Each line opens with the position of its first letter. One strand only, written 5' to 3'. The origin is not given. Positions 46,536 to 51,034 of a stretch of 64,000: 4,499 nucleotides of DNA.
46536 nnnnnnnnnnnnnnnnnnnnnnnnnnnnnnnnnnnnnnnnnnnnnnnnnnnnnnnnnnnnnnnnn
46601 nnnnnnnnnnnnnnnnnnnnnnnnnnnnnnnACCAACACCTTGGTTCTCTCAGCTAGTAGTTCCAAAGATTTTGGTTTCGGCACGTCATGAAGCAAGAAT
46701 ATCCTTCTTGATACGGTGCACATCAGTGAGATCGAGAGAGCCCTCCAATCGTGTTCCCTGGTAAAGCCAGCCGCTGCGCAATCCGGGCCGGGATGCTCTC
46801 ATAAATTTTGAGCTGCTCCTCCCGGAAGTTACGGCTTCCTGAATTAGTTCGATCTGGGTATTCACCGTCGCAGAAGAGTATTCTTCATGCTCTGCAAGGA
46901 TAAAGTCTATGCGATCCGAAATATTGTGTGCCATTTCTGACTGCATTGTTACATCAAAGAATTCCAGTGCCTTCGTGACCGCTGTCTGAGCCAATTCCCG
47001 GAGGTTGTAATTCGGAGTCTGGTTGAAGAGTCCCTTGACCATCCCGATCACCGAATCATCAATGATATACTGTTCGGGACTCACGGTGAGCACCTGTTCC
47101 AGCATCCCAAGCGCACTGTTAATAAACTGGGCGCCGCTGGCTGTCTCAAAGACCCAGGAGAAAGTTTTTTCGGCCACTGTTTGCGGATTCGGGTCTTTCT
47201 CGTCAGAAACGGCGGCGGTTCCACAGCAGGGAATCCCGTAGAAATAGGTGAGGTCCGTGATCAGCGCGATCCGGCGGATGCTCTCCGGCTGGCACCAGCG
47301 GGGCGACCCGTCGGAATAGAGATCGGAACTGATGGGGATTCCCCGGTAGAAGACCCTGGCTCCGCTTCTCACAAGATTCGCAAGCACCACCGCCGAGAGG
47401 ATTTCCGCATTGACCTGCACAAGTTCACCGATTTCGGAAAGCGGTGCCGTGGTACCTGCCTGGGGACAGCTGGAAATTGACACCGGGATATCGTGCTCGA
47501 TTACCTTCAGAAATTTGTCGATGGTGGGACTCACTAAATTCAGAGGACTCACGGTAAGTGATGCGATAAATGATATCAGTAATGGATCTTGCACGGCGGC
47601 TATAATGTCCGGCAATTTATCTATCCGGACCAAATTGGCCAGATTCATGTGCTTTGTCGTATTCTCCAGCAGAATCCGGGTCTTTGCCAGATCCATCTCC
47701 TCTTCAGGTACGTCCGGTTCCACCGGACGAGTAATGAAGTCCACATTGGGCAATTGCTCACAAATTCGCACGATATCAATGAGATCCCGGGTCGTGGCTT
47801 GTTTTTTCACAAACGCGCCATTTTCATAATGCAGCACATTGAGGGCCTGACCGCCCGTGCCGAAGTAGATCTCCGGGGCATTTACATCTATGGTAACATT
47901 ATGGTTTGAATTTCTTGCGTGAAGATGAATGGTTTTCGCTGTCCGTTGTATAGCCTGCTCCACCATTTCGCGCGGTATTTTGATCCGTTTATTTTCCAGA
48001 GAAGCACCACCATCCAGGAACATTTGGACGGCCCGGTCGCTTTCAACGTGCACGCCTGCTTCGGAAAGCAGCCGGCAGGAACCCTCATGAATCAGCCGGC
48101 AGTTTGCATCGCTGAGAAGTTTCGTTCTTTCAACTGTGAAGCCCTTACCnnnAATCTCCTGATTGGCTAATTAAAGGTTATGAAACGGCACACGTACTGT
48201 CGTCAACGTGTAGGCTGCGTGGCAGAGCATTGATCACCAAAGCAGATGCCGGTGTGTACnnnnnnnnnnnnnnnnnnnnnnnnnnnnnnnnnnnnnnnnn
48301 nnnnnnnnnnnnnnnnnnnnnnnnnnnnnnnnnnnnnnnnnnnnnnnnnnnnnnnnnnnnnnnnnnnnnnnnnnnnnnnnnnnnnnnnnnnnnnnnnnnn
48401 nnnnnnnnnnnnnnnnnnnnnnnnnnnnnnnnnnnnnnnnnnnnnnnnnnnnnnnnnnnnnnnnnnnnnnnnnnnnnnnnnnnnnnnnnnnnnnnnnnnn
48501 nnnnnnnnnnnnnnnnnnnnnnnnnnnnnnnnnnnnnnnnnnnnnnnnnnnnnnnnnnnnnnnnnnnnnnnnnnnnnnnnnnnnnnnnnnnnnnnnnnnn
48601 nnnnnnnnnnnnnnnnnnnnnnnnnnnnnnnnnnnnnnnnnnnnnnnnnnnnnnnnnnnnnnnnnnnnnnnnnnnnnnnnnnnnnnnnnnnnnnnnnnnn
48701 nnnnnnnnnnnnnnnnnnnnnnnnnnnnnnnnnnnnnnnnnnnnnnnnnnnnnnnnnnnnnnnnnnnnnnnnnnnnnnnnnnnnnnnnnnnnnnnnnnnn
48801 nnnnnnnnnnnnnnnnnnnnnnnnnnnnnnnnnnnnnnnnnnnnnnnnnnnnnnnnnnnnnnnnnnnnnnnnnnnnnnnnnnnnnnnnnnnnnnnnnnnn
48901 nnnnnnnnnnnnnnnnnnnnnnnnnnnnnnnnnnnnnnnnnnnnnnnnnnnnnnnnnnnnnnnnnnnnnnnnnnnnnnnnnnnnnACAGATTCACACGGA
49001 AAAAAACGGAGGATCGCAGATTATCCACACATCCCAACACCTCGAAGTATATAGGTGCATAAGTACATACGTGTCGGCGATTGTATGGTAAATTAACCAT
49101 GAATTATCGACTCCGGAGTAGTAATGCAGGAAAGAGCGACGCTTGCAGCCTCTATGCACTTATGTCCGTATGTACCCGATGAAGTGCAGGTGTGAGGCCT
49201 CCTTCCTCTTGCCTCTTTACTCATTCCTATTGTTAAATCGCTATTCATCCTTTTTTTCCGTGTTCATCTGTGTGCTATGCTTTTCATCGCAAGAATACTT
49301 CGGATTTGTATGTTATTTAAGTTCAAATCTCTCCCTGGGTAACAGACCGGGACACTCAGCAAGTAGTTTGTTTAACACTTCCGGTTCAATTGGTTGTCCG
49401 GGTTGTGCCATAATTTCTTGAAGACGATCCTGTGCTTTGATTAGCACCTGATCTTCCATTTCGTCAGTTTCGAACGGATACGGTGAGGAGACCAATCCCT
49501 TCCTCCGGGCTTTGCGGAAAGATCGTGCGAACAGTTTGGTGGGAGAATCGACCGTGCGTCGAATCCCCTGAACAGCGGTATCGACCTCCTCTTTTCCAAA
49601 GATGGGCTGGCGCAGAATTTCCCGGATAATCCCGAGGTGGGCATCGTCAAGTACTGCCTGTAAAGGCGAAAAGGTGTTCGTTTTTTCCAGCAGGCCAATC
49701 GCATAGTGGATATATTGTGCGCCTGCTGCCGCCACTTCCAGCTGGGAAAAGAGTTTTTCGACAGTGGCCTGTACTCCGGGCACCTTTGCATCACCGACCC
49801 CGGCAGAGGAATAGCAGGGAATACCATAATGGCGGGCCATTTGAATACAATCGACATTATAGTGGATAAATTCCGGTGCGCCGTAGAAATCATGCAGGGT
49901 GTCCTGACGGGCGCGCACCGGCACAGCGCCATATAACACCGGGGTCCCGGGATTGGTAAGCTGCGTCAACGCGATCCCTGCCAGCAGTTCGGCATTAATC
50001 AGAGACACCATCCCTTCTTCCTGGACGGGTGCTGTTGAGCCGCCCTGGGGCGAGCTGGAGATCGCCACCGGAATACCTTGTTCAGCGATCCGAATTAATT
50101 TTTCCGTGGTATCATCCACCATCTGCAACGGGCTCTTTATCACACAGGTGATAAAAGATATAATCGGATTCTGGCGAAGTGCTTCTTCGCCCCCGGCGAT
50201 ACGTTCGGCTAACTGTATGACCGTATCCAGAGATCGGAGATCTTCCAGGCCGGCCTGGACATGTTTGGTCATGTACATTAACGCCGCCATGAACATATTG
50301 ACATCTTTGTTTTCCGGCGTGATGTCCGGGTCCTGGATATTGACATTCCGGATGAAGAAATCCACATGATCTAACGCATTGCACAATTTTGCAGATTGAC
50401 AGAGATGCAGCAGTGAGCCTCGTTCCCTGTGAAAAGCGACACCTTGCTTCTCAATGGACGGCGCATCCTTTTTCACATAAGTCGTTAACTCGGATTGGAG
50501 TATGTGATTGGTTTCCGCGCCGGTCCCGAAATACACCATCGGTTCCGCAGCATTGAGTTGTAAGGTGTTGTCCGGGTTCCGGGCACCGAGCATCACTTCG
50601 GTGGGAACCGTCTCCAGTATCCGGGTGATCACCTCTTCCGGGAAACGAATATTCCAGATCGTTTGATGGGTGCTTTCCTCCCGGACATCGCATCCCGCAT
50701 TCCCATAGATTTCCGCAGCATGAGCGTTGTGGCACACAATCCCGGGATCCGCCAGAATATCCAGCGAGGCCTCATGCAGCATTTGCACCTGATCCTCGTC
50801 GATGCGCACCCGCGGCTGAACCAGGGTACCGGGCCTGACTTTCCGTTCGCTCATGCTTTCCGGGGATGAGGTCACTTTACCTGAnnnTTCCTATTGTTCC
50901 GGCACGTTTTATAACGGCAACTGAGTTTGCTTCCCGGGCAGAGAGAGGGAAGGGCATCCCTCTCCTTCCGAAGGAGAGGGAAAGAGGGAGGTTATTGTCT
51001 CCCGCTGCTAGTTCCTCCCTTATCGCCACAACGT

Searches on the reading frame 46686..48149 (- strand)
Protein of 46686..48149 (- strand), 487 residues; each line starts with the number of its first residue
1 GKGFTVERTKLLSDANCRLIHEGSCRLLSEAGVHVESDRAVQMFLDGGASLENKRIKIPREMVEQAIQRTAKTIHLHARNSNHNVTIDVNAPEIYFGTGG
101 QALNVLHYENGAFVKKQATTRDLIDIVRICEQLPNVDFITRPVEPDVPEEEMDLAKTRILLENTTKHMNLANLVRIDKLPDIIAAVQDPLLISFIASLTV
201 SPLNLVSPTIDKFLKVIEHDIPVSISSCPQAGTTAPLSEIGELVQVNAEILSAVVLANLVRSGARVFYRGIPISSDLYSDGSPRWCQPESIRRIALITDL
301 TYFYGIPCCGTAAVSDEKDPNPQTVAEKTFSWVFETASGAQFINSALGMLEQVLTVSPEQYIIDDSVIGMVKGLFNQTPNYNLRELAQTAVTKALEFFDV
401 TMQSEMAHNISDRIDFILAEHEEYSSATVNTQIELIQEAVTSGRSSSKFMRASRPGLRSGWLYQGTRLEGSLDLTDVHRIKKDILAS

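Call 47: search_protein_families(library=ncbifam, proteins=[window:46686-48149:-], max_evalue=1e-10)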
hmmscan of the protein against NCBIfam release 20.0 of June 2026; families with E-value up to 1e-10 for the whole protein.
window:46686-48149:- (487 aa): 1 family
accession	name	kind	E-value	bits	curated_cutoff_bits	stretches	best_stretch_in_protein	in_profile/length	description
TIGR02369.2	trimeth_pyl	equivalog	1.3e-63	215.2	525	1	10-375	4-374/469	[trimethylamine--corrinoid protein] Co-methyltransferase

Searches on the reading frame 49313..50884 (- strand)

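Call 47: search_protein_families(library=ncbifam, proteins=[window:49313-50884:-], max_evalue=1e-10)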
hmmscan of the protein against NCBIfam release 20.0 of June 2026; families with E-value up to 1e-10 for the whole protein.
window:49313-50884:- (523 aa): 1 family
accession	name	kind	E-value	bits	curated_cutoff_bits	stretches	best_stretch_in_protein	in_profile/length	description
TIGR02369.2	trimeth_pyl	equivalog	1.5e-72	244.6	525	1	30-424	8-374/469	[trimethylamine--corrinoid protein] Co-methyltransferase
